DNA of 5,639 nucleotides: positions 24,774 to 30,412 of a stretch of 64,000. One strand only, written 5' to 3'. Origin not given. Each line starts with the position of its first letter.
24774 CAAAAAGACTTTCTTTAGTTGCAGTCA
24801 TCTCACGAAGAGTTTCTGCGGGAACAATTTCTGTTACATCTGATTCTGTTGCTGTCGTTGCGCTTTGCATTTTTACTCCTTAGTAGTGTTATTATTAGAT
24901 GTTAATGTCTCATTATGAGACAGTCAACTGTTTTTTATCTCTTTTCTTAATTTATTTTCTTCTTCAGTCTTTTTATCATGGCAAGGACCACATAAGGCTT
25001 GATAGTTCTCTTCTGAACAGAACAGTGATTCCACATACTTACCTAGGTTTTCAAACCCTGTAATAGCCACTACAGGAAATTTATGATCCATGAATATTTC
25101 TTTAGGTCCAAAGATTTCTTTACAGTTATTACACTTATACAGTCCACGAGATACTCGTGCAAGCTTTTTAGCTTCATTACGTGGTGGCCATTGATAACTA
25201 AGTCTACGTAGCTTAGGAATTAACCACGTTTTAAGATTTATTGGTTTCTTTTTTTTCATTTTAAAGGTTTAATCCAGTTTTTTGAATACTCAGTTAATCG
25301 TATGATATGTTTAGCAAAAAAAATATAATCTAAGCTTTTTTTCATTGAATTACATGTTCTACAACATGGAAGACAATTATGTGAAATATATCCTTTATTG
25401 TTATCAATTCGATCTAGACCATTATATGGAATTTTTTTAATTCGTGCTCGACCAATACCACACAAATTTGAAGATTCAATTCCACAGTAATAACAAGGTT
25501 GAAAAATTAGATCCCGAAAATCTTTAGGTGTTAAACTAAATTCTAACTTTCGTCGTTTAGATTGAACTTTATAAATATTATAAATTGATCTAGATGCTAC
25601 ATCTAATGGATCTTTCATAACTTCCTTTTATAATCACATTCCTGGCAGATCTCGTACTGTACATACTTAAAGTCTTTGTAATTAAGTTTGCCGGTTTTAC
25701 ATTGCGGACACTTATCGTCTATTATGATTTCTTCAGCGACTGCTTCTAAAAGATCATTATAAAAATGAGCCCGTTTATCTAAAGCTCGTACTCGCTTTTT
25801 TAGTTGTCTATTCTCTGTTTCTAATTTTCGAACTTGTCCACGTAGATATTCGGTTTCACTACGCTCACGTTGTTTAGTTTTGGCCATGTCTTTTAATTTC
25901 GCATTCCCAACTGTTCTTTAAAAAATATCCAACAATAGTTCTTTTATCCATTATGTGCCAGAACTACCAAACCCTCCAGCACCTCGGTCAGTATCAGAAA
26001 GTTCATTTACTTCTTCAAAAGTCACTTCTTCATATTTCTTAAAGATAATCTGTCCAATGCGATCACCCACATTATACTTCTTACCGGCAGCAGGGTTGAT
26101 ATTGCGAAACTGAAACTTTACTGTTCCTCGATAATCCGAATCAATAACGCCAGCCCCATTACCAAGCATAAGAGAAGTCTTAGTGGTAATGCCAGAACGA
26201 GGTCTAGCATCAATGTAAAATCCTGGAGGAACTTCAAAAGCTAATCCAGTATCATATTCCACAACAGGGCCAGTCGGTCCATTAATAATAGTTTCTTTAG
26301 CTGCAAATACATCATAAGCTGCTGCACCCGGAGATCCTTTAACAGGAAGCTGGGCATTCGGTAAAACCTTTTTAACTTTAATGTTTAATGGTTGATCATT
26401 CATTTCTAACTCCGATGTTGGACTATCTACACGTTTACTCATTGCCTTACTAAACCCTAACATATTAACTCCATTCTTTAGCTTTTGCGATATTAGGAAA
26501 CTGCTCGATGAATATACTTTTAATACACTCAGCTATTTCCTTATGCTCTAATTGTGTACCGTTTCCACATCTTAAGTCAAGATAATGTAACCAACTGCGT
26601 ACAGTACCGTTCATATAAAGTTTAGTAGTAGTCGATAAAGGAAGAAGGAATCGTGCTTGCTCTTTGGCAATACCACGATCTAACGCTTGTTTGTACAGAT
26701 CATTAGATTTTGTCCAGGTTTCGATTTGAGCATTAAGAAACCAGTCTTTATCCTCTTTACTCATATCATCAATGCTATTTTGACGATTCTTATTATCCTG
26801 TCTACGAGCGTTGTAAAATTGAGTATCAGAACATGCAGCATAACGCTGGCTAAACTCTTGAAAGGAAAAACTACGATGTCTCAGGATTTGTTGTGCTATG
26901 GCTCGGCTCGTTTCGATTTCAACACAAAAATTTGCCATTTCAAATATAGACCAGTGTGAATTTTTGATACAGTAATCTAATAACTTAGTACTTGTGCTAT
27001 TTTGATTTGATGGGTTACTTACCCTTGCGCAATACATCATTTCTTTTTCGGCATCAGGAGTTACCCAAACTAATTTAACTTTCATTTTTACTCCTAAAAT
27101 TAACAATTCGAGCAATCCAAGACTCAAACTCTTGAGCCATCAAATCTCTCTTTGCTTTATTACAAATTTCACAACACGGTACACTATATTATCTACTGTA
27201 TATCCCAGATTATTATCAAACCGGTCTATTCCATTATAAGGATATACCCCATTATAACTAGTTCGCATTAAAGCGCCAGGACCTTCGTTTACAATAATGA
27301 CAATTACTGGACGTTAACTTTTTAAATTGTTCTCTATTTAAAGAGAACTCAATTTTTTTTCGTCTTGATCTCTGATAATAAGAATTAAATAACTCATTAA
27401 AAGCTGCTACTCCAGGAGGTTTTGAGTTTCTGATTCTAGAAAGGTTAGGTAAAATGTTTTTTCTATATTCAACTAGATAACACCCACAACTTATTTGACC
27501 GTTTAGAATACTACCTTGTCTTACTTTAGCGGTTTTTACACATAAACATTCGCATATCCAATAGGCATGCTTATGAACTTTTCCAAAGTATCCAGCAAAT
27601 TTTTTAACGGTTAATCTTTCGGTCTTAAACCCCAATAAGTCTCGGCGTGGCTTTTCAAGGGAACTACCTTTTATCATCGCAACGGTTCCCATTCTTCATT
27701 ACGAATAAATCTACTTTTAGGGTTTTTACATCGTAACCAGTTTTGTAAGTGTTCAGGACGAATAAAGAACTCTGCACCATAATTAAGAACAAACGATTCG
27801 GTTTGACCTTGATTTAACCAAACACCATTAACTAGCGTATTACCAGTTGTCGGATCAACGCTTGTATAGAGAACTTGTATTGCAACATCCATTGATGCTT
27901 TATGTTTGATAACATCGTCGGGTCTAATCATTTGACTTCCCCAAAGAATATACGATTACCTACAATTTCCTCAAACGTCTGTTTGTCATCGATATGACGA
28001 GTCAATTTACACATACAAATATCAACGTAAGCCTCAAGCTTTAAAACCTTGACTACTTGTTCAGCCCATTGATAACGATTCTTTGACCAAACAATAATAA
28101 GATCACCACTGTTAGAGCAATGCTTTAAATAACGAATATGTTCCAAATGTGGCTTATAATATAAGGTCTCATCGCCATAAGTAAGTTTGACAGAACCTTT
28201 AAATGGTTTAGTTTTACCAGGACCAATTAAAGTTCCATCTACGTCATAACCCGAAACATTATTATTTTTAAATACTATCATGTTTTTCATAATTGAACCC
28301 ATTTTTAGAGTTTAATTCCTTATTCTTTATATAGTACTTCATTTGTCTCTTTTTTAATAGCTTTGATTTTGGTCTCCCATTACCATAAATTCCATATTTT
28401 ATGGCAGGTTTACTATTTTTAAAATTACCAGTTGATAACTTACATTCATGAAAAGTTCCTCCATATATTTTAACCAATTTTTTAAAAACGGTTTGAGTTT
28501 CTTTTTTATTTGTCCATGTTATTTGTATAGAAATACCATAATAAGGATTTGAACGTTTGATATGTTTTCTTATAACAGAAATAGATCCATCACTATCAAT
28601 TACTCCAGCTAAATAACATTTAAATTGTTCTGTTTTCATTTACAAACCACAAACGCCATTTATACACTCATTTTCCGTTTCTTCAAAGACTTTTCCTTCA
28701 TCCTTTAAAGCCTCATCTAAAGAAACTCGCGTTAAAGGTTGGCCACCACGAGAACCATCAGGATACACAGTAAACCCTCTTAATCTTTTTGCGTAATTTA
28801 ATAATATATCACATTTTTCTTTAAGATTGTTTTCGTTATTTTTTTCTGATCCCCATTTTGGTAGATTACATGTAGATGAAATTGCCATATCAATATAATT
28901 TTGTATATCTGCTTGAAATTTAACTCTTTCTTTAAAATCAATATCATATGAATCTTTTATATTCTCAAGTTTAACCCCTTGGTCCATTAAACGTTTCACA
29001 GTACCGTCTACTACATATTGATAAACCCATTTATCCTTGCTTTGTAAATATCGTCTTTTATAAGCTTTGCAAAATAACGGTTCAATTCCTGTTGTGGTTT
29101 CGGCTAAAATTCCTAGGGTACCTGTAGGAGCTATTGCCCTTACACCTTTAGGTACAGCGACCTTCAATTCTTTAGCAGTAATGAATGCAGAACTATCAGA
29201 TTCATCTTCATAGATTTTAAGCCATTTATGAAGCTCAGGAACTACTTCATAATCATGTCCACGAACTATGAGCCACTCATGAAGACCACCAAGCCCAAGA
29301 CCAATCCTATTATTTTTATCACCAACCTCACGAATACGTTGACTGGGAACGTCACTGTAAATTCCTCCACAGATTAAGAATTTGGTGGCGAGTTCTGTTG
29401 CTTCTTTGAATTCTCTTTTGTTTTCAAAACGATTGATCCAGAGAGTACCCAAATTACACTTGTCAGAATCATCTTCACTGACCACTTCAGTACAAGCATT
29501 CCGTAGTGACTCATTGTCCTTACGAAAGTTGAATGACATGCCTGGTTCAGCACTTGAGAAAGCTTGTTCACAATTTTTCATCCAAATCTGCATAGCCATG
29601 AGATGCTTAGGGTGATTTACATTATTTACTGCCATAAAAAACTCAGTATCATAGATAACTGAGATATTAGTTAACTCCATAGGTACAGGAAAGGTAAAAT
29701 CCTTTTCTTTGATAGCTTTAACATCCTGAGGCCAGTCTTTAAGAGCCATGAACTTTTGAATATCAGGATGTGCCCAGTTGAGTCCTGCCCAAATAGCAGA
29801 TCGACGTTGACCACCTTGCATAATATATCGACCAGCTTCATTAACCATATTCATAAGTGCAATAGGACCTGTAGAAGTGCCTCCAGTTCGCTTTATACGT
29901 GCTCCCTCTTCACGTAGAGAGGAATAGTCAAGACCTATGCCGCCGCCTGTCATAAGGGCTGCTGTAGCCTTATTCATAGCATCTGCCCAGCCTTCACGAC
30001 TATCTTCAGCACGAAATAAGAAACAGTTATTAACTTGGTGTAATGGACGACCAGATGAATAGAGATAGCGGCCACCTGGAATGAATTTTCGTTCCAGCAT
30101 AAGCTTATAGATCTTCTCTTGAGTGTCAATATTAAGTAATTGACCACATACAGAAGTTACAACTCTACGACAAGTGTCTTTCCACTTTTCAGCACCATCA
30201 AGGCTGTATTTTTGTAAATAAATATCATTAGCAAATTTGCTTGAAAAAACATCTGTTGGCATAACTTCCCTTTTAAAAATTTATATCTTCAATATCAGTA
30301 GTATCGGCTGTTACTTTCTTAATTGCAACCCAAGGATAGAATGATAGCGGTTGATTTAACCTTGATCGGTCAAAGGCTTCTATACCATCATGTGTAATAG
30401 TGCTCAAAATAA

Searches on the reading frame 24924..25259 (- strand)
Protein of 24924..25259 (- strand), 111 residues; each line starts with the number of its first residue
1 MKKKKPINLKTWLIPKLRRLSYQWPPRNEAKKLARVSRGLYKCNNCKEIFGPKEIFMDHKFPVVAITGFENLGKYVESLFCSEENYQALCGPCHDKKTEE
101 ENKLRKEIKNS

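Call 57: search_protein_families(library=pfam, proteins=[window:24924-25259:-], max_evalue=0.05)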
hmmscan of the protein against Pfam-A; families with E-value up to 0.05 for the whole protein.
window:24924-25259:- (111 aa): 2 families
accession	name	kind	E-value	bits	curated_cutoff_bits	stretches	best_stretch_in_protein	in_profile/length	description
PF01844.29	HNH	-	0.0023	18.5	21.4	1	83-99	30-46/47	HNH endonuclease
PF23451.1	Zn_ribbon_PaaD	-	0.0038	17.3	27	0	36-50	35-49/53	PaaD zinc beta ribbon domain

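Call 58: search_protein_families(library=phrogs, proteins=[window:24924-25259:-], max_evalue=0.001)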
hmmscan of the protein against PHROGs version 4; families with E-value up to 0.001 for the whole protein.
window:24924-25259:- (111 aa): 9 families
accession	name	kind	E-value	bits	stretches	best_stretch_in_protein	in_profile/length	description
phrog_3106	-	DNA, RNA and nucleotide metabolism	7.6e-13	49.7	1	10-109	138-232/252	HNH endonuclease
phrog_1985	-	DNA, RNA and nucleotide metabolism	1.6e-10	42.3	1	28-102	52-127/184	HNH endonuclease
phrog_144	-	DNA, RNA and nucleotide metabolism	2.4e-06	28.3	1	36-106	79-141/175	HNH endonuclease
phrog_333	-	DNA, RNA and nucleotide metabolism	4.2e-06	28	1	82-107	63-88/138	HNH endonuclease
phrog_589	-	DNA, RNA and nucleotide metabolism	6.6e-06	27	1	36-105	87-146/179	HNH endonuclease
phrog_2323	-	DNA, RNA and nucleotide metabolism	1.5e-05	26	1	77-107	63-93/113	HNH endonuclease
phrog_5956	-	DNA, RNA and nucleotide metabolism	1.8e-05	25.4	1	76-109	86-119/138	HNH endonuclease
phrog_6050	-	DNA, RNA and nucleotide metabolism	0.00012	22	1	30-102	301-362/402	HNH endonuclease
phrog_119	-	DNA, RNA and nucleotide metabolism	0.00035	20.5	1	34-108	197-265/443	HNH endonuclease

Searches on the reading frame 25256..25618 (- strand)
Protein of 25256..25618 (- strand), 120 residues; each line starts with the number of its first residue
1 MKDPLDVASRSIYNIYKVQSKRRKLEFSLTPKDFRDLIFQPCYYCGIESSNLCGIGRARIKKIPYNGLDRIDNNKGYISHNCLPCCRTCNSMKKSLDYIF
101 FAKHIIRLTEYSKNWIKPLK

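Call 57: search_protein_families(library=pfam, proteins=[window:25256-25618:-], max_evalue=0.05)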
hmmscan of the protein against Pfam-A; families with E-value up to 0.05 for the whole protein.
window:25256-25618:- (120 aa): 0 families

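Call 58: search_protein_families(library=phrogs, proteins=[window:25256-25618:-], max_evalue=0.001)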
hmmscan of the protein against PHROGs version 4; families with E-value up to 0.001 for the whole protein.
window:25256-25618:- (120 aa): 5 families
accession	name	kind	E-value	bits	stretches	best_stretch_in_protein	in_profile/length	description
phrog_1035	-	DNA, RNA and nucleotide metabolism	3.1e-18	67.6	1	12-106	126-223/271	endonuclease VII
phrog_3118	-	DNA, RNA and nucleotide metabolism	1e-14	55.7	1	12-96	17-99/287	HNH endonuclease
phrog_3322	-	DNA, RNA and nucleotide metabolism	4.1e-12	47.3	1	9-97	52-137/162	endonuclease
phrog_1400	-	moron, auxiliary metabolic gene and host takeover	8.4e-09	36.6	1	13-97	13-90/251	Srd anti-sigma factor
phrog_4592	-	moron, auxiliary metabolic gene and host takeover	2.8e-07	31.6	1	10-105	61-146/170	decoy of host sigma70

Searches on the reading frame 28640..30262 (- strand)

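Call 16: search_protein_families(library=phrogs, proteins=[window:28640-30262:-], max_evalue=0.00001)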
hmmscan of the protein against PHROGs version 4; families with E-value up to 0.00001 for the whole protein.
window:28640-30262:- (540 aa): 6 families
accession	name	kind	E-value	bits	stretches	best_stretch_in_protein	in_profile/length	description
phrog_84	-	DNA, RNA and nucleotide metabolism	2.6e-62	212.2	2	17-339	208-580/975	ribonucleoside-diphosphate reductase large subunit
phrog_367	-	DNA, RNA and nucleotide metabolism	5.9e-56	191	2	134-538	263-694/701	ribonucleotide reductase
phrog_3987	-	DNA, RNA and nucleotide metabolism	9.8e-19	68.3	1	48-176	190-318/467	ribonucleotide reductase large subunit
phrog_6132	-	DNA, RNA and nucleotide metabolism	1.6e-10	41.8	1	50-236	187-368/530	ribonucleotide reductase large subunit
phrog_3844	-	moron, auxiliary metabolic gene and host takeover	4.9e-08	33.3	0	375-469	318-401/451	NrdA-like aerobic NDP reductase large subunit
phrog_30939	-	DNA, RNA and nucleotide metabolism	2.4e-07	30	1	48-353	469-771/977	ribonucleotide reductase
